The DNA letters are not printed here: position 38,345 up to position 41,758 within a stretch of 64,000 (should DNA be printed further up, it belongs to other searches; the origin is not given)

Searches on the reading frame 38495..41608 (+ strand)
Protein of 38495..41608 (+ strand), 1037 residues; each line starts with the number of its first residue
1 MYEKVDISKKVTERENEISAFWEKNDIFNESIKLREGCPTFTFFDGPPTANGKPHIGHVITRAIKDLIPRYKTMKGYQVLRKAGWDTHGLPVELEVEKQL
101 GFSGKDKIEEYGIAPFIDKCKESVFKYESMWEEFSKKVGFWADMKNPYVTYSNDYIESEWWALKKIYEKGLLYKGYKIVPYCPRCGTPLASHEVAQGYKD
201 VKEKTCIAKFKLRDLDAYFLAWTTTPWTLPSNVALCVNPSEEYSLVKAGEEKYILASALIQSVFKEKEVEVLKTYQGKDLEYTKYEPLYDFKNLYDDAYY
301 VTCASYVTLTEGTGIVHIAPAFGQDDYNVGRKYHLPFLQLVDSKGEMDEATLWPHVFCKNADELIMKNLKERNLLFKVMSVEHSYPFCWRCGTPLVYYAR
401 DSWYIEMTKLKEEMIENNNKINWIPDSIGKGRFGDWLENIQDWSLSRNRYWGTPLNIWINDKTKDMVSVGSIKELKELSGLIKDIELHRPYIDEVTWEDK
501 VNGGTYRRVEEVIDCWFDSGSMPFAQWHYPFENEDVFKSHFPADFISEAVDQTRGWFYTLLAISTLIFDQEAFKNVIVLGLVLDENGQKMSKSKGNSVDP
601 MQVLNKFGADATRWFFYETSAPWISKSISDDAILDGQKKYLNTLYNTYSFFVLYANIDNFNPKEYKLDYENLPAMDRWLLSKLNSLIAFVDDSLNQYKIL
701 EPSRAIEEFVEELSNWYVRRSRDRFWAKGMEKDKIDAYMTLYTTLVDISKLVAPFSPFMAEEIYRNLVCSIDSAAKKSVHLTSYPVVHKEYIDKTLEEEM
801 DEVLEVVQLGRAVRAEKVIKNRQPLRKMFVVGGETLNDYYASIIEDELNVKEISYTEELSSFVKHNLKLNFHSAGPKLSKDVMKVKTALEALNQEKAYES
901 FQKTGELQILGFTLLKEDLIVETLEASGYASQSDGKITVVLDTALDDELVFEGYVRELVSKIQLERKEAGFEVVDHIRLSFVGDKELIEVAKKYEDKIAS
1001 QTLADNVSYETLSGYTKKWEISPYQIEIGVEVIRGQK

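Call 8: search_protein_families(library=pfam, proteins=[window:38495-41608:+], max_evalue=0.001)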
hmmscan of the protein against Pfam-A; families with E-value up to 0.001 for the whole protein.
window:38495-41608:+ (1037 aa): 7 families
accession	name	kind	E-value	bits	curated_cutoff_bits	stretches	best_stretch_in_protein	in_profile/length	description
PF00133.28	tRNA-synt_1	-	7.3e-135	450.3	22.7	1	19-620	3-406/414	tRNA synthetases class I (I, L, M and V)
PF19302.4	DUF5915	-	6.2e-44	150.3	27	1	842-1032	2-194/195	Domain of unknown function (DUF5915)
PF08264.19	Anticodon_1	-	7.3e-33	114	25.1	1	676-827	1-146/148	Anticodon-binding domain of tRNA ligase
PF09334.17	tRNA-synt_1g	-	1.1e-19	70.9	20.1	2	50-193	10-134/391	tRNA synthetases class I (M)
PF01406.26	tRNA-synt_1e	-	2.1e-05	24.5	27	0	562-618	227-282/301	tRNA synthetases class I (C) catalytic domain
PF13603.12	tRNA-synt_1_2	-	0.0001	22.3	25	1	208-351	12-150/185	Leucyl-tRNA synthetase, editing domain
PF01921.24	tRNA-synt_1f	-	0.00023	20.6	27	1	563-643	257-335/360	tRNA synthetases class I (K)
